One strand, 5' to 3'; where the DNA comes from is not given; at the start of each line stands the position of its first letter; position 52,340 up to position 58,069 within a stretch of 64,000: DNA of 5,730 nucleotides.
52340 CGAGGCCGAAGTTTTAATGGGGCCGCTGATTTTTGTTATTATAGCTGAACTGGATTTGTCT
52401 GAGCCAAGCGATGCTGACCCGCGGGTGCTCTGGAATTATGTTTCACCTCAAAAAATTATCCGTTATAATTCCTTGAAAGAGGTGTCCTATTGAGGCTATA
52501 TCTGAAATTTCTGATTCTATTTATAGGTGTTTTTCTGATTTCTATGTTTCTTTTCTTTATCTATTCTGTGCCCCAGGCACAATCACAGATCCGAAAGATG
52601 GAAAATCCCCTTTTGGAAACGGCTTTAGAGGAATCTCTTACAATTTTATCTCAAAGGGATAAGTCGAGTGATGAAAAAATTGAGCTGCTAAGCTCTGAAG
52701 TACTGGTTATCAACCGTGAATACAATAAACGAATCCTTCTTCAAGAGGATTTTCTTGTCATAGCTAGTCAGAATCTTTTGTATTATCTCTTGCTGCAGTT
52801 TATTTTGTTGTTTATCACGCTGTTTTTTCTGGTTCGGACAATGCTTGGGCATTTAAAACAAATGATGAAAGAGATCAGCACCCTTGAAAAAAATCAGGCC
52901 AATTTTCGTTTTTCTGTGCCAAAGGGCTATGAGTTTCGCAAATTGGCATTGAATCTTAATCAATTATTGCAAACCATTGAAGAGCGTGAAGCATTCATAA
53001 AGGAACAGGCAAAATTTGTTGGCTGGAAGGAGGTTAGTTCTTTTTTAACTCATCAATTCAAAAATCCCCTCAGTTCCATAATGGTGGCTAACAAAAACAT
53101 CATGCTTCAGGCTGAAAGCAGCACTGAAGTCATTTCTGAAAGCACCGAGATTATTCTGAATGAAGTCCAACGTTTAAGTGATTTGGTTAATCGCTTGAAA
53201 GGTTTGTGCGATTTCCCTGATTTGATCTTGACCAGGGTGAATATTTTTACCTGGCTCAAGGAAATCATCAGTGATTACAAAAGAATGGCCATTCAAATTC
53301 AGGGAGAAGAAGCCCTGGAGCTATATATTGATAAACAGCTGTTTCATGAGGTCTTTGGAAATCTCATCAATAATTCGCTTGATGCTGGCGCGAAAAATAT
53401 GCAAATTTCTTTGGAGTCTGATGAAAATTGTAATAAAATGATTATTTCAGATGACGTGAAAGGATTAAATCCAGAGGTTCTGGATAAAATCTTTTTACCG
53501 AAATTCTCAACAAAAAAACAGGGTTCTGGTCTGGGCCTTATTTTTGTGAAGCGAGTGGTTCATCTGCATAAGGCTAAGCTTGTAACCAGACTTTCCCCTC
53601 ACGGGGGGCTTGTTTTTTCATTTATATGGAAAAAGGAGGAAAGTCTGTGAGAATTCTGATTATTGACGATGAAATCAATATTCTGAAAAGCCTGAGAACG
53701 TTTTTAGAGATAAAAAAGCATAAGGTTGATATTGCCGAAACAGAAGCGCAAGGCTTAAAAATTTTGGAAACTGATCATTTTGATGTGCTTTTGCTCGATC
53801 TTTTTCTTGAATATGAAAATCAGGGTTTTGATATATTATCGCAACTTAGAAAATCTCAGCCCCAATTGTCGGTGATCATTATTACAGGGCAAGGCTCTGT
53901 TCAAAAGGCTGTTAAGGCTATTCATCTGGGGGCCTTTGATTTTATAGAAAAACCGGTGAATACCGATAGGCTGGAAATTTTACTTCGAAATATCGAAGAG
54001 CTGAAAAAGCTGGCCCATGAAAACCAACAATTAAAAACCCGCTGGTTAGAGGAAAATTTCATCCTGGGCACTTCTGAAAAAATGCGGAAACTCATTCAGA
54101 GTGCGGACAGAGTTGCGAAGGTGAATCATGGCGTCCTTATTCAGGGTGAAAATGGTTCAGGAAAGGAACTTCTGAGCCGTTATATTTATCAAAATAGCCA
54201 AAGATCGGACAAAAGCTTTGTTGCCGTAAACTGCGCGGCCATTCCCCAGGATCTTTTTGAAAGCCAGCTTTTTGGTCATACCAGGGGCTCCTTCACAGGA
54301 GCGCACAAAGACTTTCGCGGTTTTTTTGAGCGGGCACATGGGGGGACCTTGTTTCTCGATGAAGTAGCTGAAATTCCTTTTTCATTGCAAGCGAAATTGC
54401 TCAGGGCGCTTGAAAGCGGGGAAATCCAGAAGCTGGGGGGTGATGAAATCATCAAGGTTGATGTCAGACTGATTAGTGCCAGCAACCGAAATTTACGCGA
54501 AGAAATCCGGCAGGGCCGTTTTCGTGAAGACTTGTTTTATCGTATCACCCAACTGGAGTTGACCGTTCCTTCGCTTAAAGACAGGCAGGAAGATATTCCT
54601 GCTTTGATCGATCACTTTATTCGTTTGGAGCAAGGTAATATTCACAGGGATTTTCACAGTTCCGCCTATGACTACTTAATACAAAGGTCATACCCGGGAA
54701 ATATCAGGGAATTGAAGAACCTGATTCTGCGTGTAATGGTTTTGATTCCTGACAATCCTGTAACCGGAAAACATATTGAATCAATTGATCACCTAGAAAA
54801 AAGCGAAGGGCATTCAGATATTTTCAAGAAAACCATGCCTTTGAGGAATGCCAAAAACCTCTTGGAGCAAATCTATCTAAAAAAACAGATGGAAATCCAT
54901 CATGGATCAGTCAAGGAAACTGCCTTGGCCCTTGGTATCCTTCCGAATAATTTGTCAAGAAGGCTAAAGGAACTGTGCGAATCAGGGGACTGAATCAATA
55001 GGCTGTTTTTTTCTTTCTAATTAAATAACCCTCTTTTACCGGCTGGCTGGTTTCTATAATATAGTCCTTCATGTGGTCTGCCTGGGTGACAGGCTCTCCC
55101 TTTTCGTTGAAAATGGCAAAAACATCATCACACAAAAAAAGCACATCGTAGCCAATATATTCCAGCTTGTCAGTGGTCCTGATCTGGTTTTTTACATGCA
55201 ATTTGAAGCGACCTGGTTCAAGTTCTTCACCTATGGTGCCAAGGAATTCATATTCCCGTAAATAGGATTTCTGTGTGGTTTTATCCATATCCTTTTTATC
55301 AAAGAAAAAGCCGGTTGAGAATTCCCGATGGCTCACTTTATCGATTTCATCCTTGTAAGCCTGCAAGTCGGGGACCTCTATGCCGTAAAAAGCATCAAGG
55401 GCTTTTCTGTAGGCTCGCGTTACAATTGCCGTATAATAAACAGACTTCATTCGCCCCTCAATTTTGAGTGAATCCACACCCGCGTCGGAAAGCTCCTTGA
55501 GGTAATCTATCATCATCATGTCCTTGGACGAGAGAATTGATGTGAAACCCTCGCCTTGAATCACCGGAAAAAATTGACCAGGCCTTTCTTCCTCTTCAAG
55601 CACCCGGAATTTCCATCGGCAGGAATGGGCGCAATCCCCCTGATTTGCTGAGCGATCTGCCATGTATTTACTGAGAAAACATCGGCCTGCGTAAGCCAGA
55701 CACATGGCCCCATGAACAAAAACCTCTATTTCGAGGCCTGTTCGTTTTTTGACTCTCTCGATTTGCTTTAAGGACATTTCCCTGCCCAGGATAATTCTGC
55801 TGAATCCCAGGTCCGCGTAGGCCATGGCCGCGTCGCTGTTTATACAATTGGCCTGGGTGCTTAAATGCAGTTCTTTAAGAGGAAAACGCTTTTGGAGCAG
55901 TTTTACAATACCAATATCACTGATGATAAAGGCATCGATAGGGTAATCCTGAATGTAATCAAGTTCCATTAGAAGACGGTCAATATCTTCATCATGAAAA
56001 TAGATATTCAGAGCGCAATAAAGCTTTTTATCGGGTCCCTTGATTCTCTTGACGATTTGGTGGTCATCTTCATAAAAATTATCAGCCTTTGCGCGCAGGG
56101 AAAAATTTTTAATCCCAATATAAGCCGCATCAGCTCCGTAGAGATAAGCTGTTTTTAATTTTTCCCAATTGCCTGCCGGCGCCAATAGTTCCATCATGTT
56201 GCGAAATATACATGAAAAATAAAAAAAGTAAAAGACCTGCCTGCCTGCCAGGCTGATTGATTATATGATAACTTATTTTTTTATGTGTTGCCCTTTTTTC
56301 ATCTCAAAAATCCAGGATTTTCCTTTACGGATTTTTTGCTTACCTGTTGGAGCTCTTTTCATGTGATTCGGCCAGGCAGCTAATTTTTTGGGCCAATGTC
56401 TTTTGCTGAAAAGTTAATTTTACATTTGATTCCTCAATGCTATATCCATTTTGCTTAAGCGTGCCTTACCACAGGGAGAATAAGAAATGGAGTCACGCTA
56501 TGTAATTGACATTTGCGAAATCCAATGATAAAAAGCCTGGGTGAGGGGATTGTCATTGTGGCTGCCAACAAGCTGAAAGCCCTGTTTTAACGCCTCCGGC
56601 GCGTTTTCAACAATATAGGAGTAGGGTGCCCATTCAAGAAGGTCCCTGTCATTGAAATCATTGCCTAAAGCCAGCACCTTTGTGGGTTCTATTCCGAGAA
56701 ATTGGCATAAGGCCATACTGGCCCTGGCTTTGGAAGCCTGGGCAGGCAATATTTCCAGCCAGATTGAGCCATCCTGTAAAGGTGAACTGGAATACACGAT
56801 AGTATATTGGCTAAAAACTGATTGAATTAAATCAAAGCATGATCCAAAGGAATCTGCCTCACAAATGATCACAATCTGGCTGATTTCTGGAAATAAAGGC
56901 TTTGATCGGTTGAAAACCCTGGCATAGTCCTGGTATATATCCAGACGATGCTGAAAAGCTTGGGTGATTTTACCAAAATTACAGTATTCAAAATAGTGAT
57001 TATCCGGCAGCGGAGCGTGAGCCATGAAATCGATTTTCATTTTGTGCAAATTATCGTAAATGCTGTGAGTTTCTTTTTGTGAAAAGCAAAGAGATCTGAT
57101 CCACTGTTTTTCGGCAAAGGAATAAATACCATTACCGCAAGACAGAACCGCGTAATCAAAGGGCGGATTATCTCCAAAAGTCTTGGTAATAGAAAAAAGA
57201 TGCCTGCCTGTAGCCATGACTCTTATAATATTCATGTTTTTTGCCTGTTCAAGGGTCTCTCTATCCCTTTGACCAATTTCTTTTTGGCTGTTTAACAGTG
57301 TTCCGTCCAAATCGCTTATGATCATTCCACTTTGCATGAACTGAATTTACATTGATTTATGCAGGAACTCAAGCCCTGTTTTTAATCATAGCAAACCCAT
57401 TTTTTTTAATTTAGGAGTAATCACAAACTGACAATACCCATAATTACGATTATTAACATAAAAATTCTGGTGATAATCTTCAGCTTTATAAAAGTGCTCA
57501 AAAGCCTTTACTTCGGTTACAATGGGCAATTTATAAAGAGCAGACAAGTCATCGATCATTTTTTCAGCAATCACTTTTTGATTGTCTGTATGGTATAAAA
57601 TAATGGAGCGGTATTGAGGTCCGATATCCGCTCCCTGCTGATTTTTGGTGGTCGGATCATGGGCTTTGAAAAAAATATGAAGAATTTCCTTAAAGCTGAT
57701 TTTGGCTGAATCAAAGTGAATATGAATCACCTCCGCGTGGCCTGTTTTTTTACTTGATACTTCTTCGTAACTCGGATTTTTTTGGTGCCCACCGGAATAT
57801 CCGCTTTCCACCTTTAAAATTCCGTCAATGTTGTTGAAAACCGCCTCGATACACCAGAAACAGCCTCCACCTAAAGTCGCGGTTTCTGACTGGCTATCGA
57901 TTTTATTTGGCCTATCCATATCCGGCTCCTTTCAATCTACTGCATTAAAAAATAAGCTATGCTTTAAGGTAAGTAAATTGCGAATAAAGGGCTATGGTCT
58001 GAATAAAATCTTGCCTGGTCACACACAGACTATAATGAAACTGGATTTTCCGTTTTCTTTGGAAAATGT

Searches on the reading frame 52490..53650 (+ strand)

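Call 85: search_protein_families(library=pfam, proteins=[window:52490-53650:+], max_evalue=0.0001)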
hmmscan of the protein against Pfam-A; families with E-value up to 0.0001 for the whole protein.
window:52490-53650:+ (386 aa): 3 families
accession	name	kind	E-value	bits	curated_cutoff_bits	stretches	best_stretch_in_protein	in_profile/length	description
PF02518.31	HATPase_c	-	1.3e-15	58.2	26.4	1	281-382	2-109/111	Histidine kinase-, DNA gyrase B-, and HSP90-like ATPase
PF00512.31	HisKA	-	4.8e-08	33.4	26.9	1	182-236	5-57/66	His Kinase A (phospho-acceptor) domain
PF13589.12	HATPase_c_3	-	1.6e-06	28.6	25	1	286-342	4-59/137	Histidine kinase-, DNA gyrase B-, and HSP90-like ATPase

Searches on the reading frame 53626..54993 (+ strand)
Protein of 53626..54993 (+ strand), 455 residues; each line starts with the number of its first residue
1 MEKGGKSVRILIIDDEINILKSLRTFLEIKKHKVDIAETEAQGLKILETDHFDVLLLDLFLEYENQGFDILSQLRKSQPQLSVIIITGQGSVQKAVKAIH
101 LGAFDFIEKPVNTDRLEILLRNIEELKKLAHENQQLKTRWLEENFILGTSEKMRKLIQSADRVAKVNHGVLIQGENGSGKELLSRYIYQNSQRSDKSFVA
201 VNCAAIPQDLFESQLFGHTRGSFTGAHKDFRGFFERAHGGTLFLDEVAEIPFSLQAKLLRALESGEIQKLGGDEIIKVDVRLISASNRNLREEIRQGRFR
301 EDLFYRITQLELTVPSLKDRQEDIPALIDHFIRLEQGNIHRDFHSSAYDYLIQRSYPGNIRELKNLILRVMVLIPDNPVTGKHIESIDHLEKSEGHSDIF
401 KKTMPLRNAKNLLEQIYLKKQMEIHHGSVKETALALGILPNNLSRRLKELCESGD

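Call 63: search_protein_families(library=pfam, proteins=[window:53626-54993:+], max_evalue=0.00001)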
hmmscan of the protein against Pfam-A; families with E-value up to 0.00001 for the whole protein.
window:53626-54993:+ (455 aa): 6 families
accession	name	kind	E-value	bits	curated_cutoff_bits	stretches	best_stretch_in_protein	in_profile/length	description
PF00158.32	Sigma54_activat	-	2.4e-67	226.3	20.2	1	146-312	1-167/168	Sigma-54 interaction domain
PF00072.30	Response_reg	-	1.8e-24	86.4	30.2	1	10-117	1-107/111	Response regulator receiver domain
PF14532.12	Sigma54_activ_2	-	7.7e-24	84.9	25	1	147-317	1-138/138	Sigma-54 interaction domain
PF25601.1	AAA_lid_14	-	1.2e-15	57.6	27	1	318-386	1-72/87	AAA+ ATPase lid domain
PF07728.20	AAA_5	-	1.1e-07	32.4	22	1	169-290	1-125/139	AAA domain (dynein-related subfamily)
PF01078.27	Mg_chelatase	-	4.7e-06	26.6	20.3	0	166-268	21-136/207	Magnesium chelatase, subunit ChlI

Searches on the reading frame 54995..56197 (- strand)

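Call 85: search_protein_families(library=pfam, proteins=[window:54995-56197:-], max_evalue=0.0001)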
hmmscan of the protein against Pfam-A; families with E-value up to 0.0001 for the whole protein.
window:54995-56197:- (400 aa): 2 families
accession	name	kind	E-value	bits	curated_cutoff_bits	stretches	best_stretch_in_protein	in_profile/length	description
PF01136.24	Peptidase_U32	-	1e-81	274.1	22.4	1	78-303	7-232/233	Peptidase family U32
PF16325.11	Peptidase_U32_C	-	3.3e-12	46.8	28.2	1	314-394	1-83/83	Peptidase family U32 C-terminal domain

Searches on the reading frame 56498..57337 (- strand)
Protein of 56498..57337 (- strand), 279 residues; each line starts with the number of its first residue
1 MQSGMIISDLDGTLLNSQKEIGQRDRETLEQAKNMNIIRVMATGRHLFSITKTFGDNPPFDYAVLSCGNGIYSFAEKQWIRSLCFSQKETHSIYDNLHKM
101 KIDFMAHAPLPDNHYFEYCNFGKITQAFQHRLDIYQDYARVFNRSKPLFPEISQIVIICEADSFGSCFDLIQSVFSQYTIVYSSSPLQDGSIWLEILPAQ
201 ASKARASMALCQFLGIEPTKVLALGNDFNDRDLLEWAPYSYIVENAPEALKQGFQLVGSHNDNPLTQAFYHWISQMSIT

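Call 85: search_protein_families(library=pfam, proteins=[window:56498-57337:-], max_evalue=0.0001)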
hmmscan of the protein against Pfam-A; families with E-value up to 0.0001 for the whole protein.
window:56498-57337:- (279 aa): 2 families
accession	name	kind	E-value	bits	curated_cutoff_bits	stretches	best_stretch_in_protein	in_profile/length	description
PF08282.18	Hydrolase_3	-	2.1e-35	123.2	20.9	1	6-263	1-248/255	haloacid dehalogenase-like hydrolase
PF05116.19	S6PP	-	2.1e-14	54.2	20.3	2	193-251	156-214/247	Sucrose-6F-phosphate phosphohydrolase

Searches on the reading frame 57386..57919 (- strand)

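Call 85: search_protein_families(library=pfam, proteins=[window:57386-57919:-], max_evalue=0.0001)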
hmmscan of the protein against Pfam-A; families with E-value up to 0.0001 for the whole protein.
window:57386-57919:- (177 aa): 1 family
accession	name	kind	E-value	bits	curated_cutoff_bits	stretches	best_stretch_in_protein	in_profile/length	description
PF01625.27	PMSR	-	9.1e-62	208.3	23.7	1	13-164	1-153/153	Peptide methionine sulfoxide reductase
